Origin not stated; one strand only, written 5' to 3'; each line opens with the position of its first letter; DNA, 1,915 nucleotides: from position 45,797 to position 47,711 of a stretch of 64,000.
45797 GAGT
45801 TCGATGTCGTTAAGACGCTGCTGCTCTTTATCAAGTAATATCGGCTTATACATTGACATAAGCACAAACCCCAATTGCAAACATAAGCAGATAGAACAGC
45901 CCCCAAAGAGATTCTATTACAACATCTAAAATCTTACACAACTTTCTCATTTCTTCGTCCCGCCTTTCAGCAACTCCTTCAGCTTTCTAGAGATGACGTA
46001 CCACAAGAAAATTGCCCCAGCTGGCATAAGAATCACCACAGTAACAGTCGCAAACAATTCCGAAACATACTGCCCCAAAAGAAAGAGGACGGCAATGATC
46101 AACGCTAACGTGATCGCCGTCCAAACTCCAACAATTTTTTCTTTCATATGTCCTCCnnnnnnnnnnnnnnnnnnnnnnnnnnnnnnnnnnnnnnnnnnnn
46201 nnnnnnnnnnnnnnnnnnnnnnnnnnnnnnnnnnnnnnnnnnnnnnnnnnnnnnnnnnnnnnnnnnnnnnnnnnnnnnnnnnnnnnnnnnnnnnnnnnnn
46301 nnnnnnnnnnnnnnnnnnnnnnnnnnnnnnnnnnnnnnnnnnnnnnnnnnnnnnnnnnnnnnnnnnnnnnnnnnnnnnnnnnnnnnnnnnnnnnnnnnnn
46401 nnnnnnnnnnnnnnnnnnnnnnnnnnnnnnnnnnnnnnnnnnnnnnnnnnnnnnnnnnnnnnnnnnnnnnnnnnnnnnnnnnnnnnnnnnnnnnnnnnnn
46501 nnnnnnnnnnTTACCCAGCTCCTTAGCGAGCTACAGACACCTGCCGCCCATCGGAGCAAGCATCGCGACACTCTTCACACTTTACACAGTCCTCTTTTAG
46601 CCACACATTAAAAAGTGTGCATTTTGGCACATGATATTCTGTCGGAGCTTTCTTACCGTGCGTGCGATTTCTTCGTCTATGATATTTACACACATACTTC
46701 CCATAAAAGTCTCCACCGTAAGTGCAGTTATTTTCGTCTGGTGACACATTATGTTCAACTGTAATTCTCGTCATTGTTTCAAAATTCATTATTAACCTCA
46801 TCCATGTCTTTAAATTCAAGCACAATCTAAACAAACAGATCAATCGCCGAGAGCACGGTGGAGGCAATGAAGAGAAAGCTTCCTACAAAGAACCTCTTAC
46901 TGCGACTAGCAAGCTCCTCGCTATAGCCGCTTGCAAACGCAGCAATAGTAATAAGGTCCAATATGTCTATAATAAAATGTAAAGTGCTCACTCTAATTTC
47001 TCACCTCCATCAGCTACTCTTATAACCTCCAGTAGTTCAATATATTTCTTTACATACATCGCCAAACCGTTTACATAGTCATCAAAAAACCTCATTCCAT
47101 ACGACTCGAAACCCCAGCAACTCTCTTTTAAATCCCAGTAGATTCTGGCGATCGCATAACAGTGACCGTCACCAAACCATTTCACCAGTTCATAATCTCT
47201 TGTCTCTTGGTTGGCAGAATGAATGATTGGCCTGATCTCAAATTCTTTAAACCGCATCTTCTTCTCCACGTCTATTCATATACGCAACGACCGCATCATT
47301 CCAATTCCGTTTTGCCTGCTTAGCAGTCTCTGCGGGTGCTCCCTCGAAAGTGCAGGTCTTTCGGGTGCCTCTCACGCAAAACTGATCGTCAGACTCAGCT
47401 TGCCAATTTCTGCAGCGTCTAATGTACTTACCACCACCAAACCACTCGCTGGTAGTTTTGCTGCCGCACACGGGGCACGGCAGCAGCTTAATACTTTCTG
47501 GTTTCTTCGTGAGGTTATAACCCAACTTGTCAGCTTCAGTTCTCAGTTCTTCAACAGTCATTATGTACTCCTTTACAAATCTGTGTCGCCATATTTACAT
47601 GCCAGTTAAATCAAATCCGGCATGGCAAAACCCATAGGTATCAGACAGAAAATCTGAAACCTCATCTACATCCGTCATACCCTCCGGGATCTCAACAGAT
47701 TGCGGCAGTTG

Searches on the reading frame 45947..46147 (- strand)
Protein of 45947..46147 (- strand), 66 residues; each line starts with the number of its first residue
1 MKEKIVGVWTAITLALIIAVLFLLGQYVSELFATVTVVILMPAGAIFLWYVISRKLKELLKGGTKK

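Call 11: search_protein_families(library=pfam, proteins=[window:45947-46147:-], max_evalue=0.01)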
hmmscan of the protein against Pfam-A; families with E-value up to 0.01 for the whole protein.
window:45947-46147:- (66 aa): 0 families

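Call 60: search_protein_families(library=phrogs, proteins=[window:45947-46147:-], max_evalue=0.001)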
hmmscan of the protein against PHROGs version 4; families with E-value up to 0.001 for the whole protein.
window:45947-46147:- (66 aa): 0 families

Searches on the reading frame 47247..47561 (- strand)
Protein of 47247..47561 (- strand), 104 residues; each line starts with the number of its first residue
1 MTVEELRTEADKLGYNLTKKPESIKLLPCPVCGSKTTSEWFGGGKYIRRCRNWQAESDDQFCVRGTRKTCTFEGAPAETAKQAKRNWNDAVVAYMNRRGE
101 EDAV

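Call 11: search_protein_families(library=pfam, proteins=[window:47247-47561:-], max_evalue=0.01)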
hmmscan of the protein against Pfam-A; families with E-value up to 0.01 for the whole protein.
window:47247-47561:- (104 aa): 2 families
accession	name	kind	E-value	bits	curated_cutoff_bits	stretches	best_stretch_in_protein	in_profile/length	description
PF14354.12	Lar_restr_allev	-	0.0007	20.2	28.6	1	25-89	2-56/58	Restriction alleviation protein Lar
PF04267.17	SoxD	-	0.0023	18.4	27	0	26-61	1-37/82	Sarcosine oxidase, delta subunit family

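Call 60: search_protein_families(library=phrogs, proteins=[window:47247-47561:-], max_evalue=0.001)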
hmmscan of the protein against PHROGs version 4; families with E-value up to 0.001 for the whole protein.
window:47247-47561:- (104 aa): 0 families
